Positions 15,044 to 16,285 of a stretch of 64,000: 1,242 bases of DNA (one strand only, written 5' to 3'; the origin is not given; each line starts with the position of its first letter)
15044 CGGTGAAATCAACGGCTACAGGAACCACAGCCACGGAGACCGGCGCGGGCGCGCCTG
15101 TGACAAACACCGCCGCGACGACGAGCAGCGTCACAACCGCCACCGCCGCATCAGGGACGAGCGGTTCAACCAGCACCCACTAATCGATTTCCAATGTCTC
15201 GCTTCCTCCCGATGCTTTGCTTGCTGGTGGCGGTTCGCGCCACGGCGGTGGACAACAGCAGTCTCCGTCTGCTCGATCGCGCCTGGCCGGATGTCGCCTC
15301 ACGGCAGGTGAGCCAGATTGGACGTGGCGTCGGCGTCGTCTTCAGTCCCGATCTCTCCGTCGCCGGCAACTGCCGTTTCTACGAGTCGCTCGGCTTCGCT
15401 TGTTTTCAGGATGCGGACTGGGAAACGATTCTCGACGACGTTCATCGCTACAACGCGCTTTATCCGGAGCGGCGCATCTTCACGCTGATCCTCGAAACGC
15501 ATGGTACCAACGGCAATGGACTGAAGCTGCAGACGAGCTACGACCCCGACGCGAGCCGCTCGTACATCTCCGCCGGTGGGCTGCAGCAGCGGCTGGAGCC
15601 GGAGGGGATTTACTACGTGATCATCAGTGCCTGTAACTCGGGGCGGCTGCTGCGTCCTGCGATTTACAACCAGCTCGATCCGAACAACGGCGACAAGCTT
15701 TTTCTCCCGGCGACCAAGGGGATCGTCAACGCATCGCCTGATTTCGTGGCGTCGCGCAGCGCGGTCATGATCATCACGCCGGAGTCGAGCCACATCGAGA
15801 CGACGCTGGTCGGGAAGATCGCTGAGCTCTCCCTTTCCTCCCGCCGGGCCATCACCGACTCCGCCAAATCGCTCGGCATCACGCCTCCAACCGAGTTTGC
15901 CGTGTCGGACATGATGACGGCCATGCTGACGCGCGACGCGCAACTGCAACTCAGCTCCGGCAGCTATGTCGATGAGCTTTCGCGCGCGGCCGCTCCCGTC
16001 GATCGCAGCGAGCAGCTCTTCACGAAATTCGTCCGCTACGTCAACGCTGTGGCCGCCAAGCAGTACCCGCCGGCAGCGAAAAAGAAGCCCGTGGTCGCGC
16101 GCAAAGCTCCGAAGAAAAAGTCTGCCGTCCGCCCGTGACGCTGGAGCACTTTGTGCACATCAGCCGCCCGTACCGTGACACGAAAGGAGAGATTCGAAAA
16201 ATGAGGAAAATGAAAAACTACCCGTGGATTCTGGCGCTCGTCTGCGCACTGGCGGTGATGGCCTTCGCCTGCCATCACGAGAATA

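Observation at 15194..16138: Secreted protein with a caspase/legumain-like His...Cys dyad and poly-Lys tail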

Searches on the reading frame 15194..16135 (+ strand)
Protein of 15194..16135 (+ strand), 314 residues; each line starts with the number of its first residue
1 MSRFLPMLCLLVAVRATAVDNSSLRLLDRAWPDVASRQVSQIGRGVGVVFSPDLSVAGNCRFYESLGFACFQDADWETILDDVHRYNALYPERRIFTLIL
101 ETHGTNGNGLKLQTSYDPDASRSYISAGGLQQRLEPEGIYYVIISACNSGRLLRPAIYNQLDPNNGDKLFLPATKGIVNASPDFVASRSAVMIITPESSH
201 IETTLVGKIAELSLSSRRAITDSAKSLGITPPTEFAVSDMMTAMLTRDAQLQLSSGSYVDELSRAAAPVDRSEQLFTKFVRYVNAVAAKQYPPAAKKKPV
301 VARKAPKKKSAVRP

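Call 3: search_protein_families(library=pfam, proteins=[window:15194-16135:+], max_evalue=1)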
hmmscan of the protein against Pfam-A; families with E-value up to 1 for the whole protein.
window:15194-16135:+ (314 aa): 0 families

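Call 4: search_protein_families(library=ncbifam, proteins=[window:15194-16135:+], max_evalue=10)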
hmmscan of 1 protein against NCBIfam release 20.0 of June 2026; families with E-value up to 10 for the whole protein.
window:15194-16135:+ (314 aa): 0 families

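Call 5: search_solved_structures(query=window:15194-16135:+, max_evalue=10)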
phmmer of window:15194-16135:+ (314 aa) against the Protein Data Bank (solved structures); distinct sequences matched with E-value up to 10: 1.
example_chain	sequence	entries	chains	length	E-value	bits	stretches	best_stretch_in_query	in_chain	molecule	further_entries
4d8h_A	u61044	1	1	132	0.52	12.9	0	107-155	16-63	de novo protein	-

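Call 6: find_homologous_proteins(query=window:15194-16135:+, max_evalue=0.001)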
Query window:15194-16135:+ (314 aa): 1088 proteins with E <= 0.001 among 3470 candidates; the best 120 are listed.
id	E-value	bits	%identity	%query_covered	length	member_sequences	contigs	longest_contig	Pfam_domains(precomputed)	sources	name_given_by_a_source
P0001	1.2e-198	676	100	98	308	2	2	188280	-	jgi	jgi:hypothetical protein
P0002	3.3e-189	645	96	95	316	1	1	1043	-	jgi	-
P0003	8.4e-188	641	95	97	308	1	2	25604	-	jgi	jgi:hypothetical protein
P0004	1.1e-187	640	94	99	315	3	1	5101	-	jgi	-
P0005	7.7e-184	628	94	94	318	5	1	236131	-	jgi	jgi:hypothetical protein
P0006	4.5e-183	625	94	94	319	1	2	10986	-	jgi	jgi:hypothetical protein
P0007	1.3e-181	621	92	94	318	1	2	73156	-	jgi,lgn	jgi:hypothetical protein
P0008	1.0e-180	618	91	95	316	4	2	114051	-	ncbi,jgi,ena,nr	ncbi:MAG: hypothetical protein JO093_17235 [Acidobacteria bacterium]|nr:hypothetical protein [Acidob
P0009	1.8e-180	617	91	99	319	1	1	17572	-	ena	-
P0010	2.9e-180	616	92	96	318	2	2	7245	-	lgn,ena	-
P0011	1.1e-178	611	91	95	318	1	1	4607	-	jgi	jgi:hypothetical protein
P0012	1.7e-177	607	90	96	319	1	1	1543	-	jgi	jgi:hypothetical protein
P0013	2.4e-177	606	90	93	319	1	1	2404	-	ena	-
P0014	3.4e-177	606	90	93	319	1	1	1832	-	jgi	-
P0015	3.5e-177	606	90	95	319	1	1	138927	-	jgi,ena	-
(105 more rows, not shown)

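Call 10: search_protein_families(library=padloc, proteins=[window:15194-16135:+], max_evalue=10)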
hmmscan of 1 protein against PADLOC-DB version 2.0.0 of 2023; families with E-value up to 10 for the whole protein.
window:15194-16135:+ (314 aa): 0 families

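Call 12: search_protein_representatives(protein=window:15194-16135:+)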
Query: 314 residues. Proteins with E-value up to 0.001 (for the whole library): 103; up to 1e-10: 77; up to 1e-30: 41. The best 103 are listed.
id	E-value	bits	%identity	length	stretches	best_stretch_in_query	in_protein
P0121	4.5e-86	305.2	93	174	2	115-235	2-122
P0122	8.0e-81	288.0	51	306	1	8-290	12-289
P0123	1.7e-70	254.1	56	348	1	6-229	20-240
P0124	2.3e-68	247.1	48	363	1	31-291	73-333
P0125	1.2e-66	241.4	44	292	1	17-287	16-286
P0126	2.9e-65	236.9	45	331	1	38-305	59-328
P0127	5.8e-64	232.7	47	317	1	8-289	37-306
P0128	1.7e-62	227.9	43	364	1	24-294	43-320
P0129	2.5e-62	227.3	44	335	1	18-293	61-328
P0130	7.6e-61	222.4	44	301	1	29-291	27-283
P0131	4.4e-58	213.4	44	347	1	38-294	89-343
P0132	3.4e-57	210.4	44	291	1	37-289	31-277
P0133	5.0e-57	209.9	42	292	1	8-285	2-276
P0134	2.5e-56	207.6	42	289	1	37-300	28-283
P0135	1.6e-55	205.0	43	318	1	37-290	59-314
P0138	3.1e-54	200.8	47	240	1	46-289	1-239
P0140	5.0e-54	200.1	42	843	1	18-291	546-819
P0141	9.3e-54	199.2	42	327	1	26-288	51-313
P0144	2.1e-52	194.7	41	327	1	33-294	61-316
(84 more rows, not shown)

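Call 16: search_solved_structures(query=A2, max_evalue=10, show_alignments=3)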
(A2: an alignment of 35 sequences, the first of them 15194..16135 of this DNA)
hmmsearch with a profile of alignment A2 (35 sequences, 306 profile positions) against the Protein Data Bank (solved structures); distinct sequences matched with E-value up to 10: 1.
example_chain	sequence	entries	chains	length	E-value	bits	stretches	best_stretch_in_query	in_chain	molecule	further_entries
2nsa_A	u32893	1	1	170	0.35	13.2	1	219-288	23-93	Trigger factor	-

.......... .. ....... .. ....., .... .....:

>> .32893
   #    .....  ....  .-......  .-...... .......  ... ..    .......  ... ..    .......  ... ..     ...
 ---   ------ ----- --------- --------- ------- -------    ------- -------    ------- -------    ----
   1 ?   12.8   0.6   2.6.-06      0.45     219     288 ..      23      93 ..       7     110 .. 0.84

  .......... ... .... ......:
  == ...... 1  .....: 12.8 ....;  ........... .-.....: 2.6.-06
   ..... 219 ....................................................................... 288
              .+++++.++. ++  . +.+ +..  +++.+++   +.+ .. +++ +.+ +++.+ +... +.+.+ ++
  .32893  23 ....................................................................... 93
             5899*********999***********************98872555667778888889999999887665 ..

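Call 17: search_protein_families(library=pfam, alignment_id=A2, max_evalue=1)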
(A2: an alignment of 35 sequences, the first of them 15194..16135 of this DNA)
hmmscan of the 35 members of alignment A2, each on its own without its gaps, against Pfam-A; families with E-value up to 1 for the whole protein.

A. member 1, window:15194-16135:+ (314 aa): 0 families

B. families by the number of members that match (of 35 scanned): 10 families
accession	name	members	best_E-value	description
PF18011.7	Catalase_C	1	0.0029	C-terminal domain found in long catalases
PF12770.12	CHAT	1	0.0035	CHAT domain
PF14791.11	DNA_pol_B_thumb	1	0.027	DNA polymerase beta thumb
PF01437.31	PSI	1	0.041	Plexin repeat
PF06345.17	Drf_DAD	1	0.06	DRF Autoregulatory Domain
PF02901.20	PFL-like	1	0.11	Pyruvate formate lyase-like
PF10041.14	DUF2277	1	0.12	Uncharacterized conserved protein (DUF2277)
PF22745.1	Nlig-Ia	1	0.13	DNA ligase-like, N-terminal NAD+-binding domain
PF00879.23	Defensin_propep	1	0.17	Defensin propeptide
PF03457.19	HA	1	0.18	Helicase associated domain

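Call 18: find_homologous_proteins(query=A2, max_evalue=0.001)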
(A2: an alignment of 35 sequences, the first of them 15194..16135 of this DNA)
Query A2 (35 sequences) (314 aa, profile of the alignment): 1268 proteins with E <= 0.001 among 8000 candidates; the best 120 are listed.
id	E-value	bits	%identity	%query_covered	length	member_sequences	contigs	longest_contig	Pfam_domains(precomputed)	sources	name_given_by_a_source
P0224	2.6e-113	396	46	86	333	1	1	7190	-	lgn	-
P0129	2.6e-112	393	44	85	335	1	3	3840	-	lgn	-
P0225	3.4e-112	393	43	87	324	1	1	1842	-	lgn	-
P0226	4.0e-112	392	45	83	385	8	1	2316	-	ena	-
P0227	8.7e-112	391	43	90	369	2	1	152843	-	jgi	jgi:hypothetical protein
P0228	1.2e-111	391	54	89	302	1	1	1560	-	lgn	-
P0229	1.4e-111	391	45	83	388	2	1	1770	-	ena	-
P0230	1.9e-111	390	44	83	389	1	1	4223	-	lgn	-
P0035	2.1e-111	390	87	98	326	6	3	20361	-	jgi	jgi:hypothetical protein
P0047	2.3e-111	390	86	98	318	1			-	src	-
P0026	2.3e-111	390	89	98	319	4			-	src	-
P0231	3.3e-111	389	44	88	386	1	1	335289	-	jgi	jgi:hypothetical protein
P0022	4.9e-111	389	89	96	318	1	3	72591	-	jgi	jgi:hypothetical protein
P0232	5.1e-111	389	45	90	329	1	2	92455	-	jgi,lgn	-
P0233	5.1e-111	389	44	89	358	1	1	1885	-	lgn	-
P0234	5.2e-111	389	42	96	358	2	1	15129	-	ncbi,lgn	-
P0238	1.1e-110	388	45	89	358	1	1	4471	-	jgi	jgi:hypothetical protein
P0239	1.2e-110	388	43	89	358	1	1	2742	-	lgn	-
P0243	2.4e-110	387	54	84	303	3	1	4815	-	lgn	-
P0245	3.6e-110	386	46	83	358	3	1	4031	-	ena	-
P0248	5.0e-110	386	46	83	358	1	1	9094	-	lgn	-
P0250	6.2e-110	385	41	89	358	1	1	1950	-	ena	-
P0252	7.4e-110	385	54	86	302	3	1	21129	-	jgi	jgi:hypothetical protein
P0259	1.2e-109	384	55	86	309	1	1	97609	-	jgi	jgi:hypothetical protein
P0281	3.2e-109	383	43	91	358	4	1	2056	-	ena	-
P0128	3.6e-109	383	40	90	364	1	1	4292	-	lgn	-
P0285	3.6e-109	383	53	93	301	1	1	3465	-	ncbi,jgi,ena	ncbi:MAG TPA: hypothetical protein VF846_19150 [Thermoanaerobaculia bacterium]|jgi:hypothetical prot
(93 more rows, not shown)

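Call 20: find_encoding_contigs(protein=P0231, flank=6000, max_places=2)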
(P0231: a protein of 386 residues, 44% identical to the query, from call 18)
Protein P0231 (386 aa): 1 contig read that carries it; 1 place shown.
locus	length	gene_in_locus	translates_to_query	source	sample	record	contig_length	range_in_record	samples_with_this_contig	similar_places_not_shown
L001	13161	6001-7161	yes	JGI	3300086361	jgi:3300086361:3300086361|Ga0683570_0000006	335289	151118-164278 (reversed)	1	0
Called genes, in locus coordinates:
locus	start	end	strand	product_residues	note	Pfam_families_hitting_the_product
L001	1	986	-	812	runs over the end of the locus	PF00069:Pkinase, PF01636:APH (faint), PF03109:ABC1 (faint), PF07714:PK_Tyr_Ser-Thr, PF14559:TPR_19 (weak), PF13424:TPR_12 (weak), PF13432:TPR_16 (weak), PF13424:TPR_12 (weak), +13 more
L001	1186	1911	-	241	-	PF10028:DUF2270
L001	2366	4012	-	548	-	PF00595:PDZ (weak), PF13180:PDZ_2, PF17820:PDZ_6 (weak), PF03572:Peptidase_S41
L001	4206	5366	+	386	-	PF00070:Pyr_redox (faint), PF01134:GIDA (faint), PF01266:DAO, PF07992:Pyr_redox_2 (faint), PF13450:NAD_binding_8 (weak)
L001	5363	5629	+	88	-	-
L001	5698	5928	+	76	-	-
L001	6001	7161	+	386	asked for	-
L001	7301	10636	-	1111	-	PF13620:CarboxypepD_reg, PF13715:CarbopepD_reg_2 (weak), PF25183:OMP_b-brl_4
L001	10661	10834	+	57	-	-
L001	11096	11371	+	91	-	PF14026:SCO4226-like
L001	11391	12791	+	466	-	PF00278:Orn_DAP_Arg_deC, PF01168:Ala_racemase_N (weak), PF02784:Orn_Arg_deC_N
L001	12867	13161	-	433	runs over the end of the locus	PF00079:Serpin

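Call 21: find_encoding_contigs(protein=P0227, flank=6000, max_places=2)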
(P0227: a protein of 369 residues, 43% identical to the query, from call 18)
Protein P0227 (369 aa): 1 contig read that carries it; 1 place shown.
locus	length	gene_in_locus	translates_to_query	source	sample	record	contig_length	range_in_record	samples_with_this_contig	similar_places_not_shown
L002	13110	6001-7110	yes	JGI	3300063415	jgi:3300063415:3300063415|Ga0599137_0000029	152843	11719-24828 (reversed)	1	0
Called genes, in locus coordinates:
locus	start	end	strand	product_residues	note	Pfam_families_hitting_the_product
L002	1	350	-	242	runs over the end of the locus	PF10028:DUF2270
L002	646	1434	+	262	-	-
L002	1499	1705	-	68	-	-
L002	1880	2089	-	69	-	-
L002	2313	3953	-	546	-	PF00595:PDZ (weak), PF13180:PDZ_2, PF17820:PDZ_6 (weak), PF03572:Peptidase_S41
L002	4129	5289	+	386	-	PF00070:Pyr_redox (faint), PF00890:FAD_binding_2 (weak), PF01134:GIDA (faint), PF01266:DAO, PF13450:NAD_binding_8 (weak)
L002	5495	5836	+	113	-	-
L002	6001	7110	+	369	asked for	-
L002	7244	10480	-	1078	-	PF13620:CarboxypepD_reg, PF13715:CarbopepD_reg_2 (weak), PF25183:OMP_b-brl_4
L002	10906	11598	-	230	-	PF00440:TetR_N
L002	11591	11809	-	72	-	-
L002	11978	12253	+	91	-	PF14026:SCO4226-like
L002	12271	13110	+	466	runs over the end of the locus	PF00278:Orn_DAP_Arg_deC, PF01168:Ala_racemase_N (weak), PF02784:Orn_Arg_deC_N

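Call 22: find_encoding_contigs(protein=P0259, flank=6000, max_places=2)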
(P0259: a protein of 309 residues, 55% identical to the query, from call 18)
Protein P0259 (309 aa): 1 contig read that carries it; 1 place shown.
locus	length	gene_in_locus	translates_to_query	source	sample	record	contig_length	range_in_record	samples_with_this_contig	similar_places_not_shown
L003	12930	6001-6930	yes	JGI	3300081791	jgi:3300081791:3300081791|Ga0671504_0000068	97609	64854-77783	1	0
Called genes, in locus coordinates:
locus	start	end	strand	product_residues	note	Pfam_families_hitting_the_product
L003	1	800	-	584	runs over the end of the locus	-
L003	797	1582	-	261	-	PF03437:BtpA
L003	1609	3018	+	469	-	PF01406:tRNA-synt_1e, PF09334:tRNA-synt_1g (weak), PF09190:DALR_2, PF23493:CysS_C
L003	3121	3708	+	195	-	PF01330:RuvA_N, PF12826:HHH_2 (faint), PF00633:HHH (faint), PF12836:HHH_3 (faint), PF14520:HHH_5, PF07499:RuvA_C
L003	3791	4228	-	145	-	PF00383:dCMP_cyt_deam_1, PF14437:MafB19-deam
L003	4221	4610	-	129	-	PF07681:DoxX (weak)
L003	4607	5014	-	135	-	PF07681:DoxX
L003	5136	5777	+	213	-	-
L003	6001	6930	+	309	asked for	-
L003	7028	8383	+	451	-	-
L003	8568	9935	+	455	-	-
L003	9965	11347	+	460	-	-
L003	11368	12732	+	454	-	-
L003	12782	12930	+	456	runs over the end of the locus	-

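Call 23: predict_structure(alignment_id=A2)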
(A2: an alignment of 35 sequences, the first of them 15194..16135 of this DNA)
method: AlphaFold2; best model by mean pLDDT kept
length: 314 residues; sequences in the alignment: 35
mean_pLDDT: 94.5   pTM: 0.88
mean pLDDT of the five models: 94.5, 93.9, 93.1, 92.9, 92.4
residues with pLDDT >= 90: 267; 70-90: 40; 50-70: 7; < 50: 0
segments of 3 or more residues with pLDDT < 50: none
pLDDT, mean of each block of 10 residues (from residue 1): 76 75 94 89 98 98 98 99 98 98 98 98 99 98 97 98 97 98 98 94 97 98 98 98 96 94 95 98 97 90 80 72
secondary structure, 60 per line:
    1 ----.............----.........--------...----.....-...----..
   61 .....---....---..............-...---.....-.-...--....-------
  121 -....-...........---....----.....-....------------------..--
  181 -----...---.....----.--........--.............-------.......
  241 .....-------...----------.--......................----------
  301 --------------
elements in order: H5-17 H22-30 E46-50 H59-65 E69-72 H76-89 E97-101 E110-113 E122-125 H127-137 E141-144 H149-153 H155-158 E192-196 E204-208 H214-226 E234-238 H239-245 E253-255 H269-290

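Call 25: fold_search(model_id=the predicted structure, library=pdb)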
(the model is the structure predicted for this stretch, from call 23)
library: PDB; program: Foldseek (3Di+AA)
matches with E <= 10: 1298; with E <= 0.001: 0
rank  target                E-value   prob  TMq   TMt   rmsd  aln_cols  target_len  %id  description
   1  7s5m_B                1.6e-02  0.35  0.22  0.19  15.8       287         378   12  Crystal Structure of a 8-amino-7-oxononanoate synthase/2-amino-3-ketobutyrate coenzyme A ligase from Mycobacterium sme (released 2021-09-22)
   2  4q6b                  2.2e-02  0.44  0.21  0.20  17.1       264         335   10  Crystal Structure of ABC Transporter Substrate-Binding Protein fromDesulfitobacterium hafniense complex with Leu (released 2014-07-02)
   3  4n0w_A                2.2e-02  0.41  0.24  0.19  13.4       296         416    9  X-ray crystal structure of a serine hydroxymethyltransferase from Burkholderia cenocepacia with covalently attached py (released 2013-12-11)
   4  3isl_A                2.2e-02  0.21  0.21  0.18  16.9       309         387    7  Crystal structure of ureidoglycine-glyoxylate aminotransferase (pucG) from Bacillus subtilis (released 2010-09-15)
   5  9utb_B                2.7e-02  0.25  0.21  0.11  20.2       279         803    9  The full-length human sweet taste receptor TAS1R2 and TAS1R3 in the sucralose-bound state (released 2025-07-16)
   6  4n0w_C                2.8e-02  0.38  0.24  0.19  13.3       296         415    9  X-ray crystal structure of a serine hydroxymethyltransferase from Burkholderia cenocepacia with covalently attached py (released 2013-12-11)
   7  7yjk_A                3.0e-02  0.30  0.22  0.17  14.6       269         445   10  Cryo-EM structure of the dimeric atSPT-ORM1 complex (released 2023-04-05)
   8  5nwl_F                3.0e-02  0.23  0.17  0.18  13.2       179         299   12  Crystal structure of a human RAD51-ATP filament. (released 2018-03-07)
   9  7s5m_D                3.4e-02  0.25  0.22  0.20  15.8       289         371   12  Crystal Structure of a 8-amino-7-oxononanoate synthase/2-amino-3-ketobutyrate coenzyme A ligase from Mycobacterium sme (released 2021-09-22)
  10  6ns7_A                4.1e-02  0.47  0.27  0.34  12.6       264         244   12  Crystal structure of murine caspase-11 (released 2020-07-29)
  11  4n0w_D                4.1e-02  0.30  0.24  0.19  13.4       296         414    9  X-ray crystal structure of a serine hydroxymethyltransferase from Burkholderia cenocepacia with covalently attached py (released 2013-12-11)
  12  4n0w_B                4.3e-02  0.44  0.23  0.19   8.5       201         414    9  X-ray crystal structure of a serine hydroxymethyltransferase from Burkholderia cenocepacia with covalently attached py (released 2013-12-11)
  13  3kgw_B                4.6e-02  0.30  0.23  0.19  14.6       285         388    8  Crystal structure of Putative aminotransferase (AAH25799.1) from MUS MUSCULUS at 1.65 A resolution (released 2009-12-15)
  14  1j04                  4.6e-02  0.23  0.21  0.18  15.9       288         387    8  Structural mechanism of enzyme mistargeting in hereditary kidney stone disease in vitro (released 2003-11-11)
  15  3ele_C                4.9e-02  0.30  0.24  0.20  12.6       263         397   13  Crystal structure of Amino Transferase (RER070207001803) from Eubacterium rectale at 2.10 A resolution (released 2008-10-14)
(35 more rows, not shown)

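Call 27: find_related_loci(query=A2, collection=genome_contigs, flank=6000)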
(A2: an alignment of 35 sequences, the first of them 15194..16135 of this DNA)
Query A2 (314 aa) in genome_contigs; peptide patterns used: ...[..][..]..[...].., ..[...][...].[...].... (x = any residue, [..] = any of these).
155 stretches matched a pattern; 128 encode a relative of the query (tblastn E <= 1e-3); the best 80 are kept; 80 distinct loci.
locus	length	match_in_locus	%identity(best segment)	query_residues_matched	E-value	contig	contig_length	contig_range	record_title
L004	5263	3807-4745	91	1-313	0e+0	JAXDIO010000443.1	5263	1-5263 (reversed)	MAG: Thermoanaerobaculia bacterium isolate BP_55 scaffold_1041779, whole genome shotgun sequence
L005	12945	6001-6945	90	2-311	0e+0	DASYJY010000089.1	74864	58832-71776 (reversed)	MAG TPA_asm: Thermoanaerobaculia bacterium isolate SMAG_U4307 k141_2260254, whole genome shotgun sequence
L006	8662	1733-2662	87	5-313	0e+0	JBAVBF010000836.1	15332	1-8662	MAG: Thermoanaerobaculia bacterium isolate MFD01439_ilm_asm_bin18 k127_79152, whole genome shotgun sequence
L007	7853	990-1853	88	16-303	1e-172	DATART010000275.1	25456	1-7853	MAG TPA_asm: Thermoanaerobaculia bacterium isolate SMAG_U5501 k141_6431551, whole genome shotgun sequence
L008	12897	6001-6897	91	11-309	0e+0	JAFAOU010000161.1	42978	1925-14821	MAG: Acidobacteriota bacterium isolate CP_BM_ER_20 BM_ER_k147_7541897, whole genome shotgun sequence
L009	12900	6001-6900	79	7-309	6e-165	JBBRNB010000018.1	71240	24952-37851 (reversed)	MAG: Thermoanaerobaculia bacterium isolate La1_metabat2.109 LA1C_B2.109_k141_2134912L_71240_cov_123.9995, whole genome s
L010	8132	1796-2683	80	18-314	2e-161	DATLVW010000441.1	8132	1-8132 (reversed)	MAG TPA_asm: Thermoanaerobaculia bacterium isolate SMAG_U13202 k141_18362, whole genome shotgun sequence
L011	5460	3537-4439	78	4-309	9e-163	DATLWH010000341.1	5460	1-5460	MAG TPA_asm: Thermoanaerobaculia bacterium isolate SMAG_U13213 k141_52189, whole genome shotgun sequence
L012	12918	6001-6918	78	2-310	2e-160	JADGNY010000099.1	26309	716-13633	MAG: Thermoanaerobaculia bacterium isolate Chersky.31_28 contig-100_503, whole genome shotgun sequence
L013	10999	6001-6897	79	16-314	4e-160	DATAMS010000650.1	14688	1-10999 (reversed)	MAG TPA_asm: Thermoanaerobaculia bacterium isolate SMAG_U6997 k141_397696, whole genome shotgun sequence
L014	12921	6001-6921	77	2-311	3e-160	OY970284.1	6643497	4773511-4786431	MAG: Thermoanaerobaculia bacterium isolate MFD05513.bin.1.42 genome assembly, chromosome: 1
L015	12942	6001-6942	76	3-314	1e-159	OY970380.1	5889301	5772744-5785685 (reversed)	MAG: Thermoanaerobaculia bacterium isolate MFD05537.bin.c.2 genome assembly, chromosome: 1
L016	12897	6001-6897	78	16-310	3e-159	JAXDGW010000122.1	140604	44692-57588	MAG: Thermoanaerobaculia bacterium isolate BP_51 scaffold_4584836, whole genome shotgun sequence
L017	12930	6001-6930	77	4-314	3e-158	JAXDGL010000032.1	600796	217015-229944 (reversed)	MAG: Thermoanaerobaculia bacterium isolate BP_50 scaffold_2602775, whole genome shotgun sequence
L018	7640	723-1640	77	2-310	3e-157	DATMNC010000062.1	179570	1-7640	MAG TPA_asm: Thermoanaerobaculia bacterium isolate SMAG_U12840 k141_2357451, whole genome shotgun sequence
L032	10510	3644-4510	63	1-290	2e-118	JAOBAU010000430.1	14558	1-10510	MAG: Acidobacteria bacterium isolate RYN_27 scaffold_1441639, whole genome shotgun sequence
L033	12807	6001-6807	66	22-290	9e-117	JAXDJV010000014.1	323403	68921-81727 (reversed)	MAG: Acidobacteriota bacterium isolate BP_58 scaffold_26535, whole genome shotgun sequence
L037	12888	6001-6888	57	1-297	1e-111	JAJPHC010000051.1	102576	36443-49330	MAG: Acidobacteria bacterium isolate Centralia_MAG_134 k107_22435224, whole genome shotgun sequence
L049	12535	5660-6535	54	3-288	1e-101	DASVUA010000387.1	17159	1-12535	MAG TPA_asm: Thermoanaerobaculia bacterium isolate SMAG_U3305 k141_451481, whole genome shotgun sequence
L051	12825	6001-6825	54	21-295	1e-100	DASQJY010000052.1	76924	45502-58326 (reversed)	MAG TPA_asm: Thermoanaerobaculia bacterium isolate SMAG_U11898 k141_1334121, whole genome shotgun sequence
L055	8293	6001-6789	58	26-288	2e-99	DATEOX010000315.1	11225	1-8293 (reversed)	MAG TPA_asm: Thermoanaerobaculia bacterium isolate SMAG_U9006 k141_1118516, whole genome shotgun sequence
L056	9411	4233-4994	60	26-279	8e-99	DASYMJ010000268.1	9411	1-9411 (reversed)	MAG TPA_asm: Thermoanaerobaculia bacterium isolate SMAG_U4372 k141_998196, whole genome shotgun sequence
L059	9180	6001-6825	53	15-290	6e-97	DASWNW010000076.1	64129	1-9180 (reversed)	MAG TPA_asm: Thermoanaerobaculia bacterium isolate SMAG_U3424 k141_168867, whole genome shotgun sequence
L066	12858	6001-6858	52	1-287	2e-94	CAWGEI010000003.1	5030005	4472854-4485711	MAG: uncultured Acidobacteriota bacterium isolate MFD01916.bin.2.105 genome assembly, contig: contig_3365, whole genome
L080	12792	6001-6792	53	26-289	1e-87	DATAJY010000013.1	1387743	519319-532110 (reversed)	MAG TPA_asm: Thermoanaerobaculia bacterium isolate SMAG_U6924 k141_46873, whole genome shotgun sequence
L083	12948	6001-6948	68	1-314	4e-140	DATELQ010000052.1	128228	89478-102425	MAG TPA_asm: Thermoanaerobaculia bacterium isolate SMAG_U8920 k141_2155694, whole genome shotgun sequence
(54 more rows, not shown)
